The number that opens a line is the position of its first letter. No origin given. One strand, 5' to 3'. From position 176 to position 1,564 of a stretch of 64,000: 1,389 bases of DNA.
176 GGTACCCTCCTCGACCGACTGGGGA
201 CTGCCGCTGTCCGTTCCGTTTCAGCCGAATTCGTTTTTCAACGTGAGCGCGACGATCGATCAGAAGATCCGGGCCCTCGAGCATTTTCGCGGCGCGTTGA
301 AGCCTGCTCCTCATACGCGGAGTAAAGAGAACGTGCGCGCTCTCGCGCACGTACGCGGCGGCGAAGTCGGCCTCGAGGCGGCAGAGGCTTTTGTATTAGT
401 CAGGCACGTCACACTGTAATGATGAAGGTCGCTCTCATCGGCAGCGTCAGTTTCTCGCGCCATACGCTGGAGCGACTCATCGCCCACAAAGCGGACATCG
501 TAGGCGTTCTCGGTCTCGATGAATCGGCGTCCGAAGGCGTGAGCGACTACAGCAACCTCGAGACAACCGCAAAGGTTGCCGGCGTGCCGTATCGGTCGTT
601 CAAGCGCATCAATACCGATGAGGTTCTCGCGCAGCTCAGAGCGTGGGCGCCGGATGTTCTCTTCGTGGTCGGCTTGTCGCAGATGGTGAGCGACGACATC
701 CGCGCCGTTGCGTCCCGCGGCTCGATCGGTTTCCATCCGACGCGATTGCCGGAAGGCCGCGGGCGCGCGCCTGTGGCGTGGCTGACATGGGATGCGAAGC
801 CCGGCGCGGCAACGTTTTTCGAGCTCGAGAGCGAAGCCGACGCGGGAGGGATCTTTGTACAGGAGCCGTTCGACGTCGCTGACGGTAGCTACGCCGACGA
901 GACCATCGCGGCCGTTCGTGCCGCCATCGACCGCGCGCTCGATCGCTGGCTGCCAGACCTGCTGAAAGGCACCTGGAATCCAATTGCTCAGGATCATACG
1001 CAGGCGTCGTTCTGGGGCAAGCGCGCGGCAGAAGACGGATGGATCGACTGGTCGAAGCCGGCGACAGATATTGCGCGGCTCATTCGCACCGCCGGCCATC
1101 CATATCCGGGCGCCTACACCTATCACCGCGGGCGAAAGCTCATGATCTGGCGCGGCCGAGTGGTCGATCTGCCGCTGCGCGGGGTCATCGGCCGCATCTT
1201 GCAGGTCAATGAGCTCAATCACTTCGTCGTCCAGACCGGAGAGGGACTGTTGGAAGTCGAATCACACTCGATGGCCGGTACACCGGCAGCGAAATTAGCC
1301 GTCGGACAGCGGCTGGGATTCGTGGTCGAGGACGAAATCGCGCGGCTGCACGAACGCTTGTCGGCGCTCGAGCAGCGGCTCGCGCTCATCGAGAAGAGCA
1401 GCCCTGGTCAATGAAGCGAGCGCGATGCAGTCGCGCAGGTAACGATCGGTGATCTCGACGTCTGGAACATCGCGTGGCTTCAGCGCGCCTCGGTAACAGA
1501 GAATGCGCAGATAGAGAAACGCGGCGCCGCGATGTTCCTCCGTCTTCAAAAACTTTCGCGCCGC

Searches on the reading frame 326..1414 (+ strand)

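Call 34: search_protein_families(library=pfam, proteins=[window:326-1414:+], max_evalue=0.001)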
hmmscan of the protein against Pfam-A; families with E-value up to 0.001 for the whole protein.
window:326-1414:+ (362 aa): 2 families
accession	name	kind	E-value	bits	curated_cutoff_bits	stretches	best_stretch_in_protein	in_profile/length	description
PF02911.23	Formyl_trans_C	-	1.3e-16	61.1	21.1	1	235-320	4-88/100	Formyl transferase, C-terminal domain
PF00551.24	Formyl_trans_N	-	1.7e-07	31.6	26.1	1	33-195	1-167/181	Formyl transferase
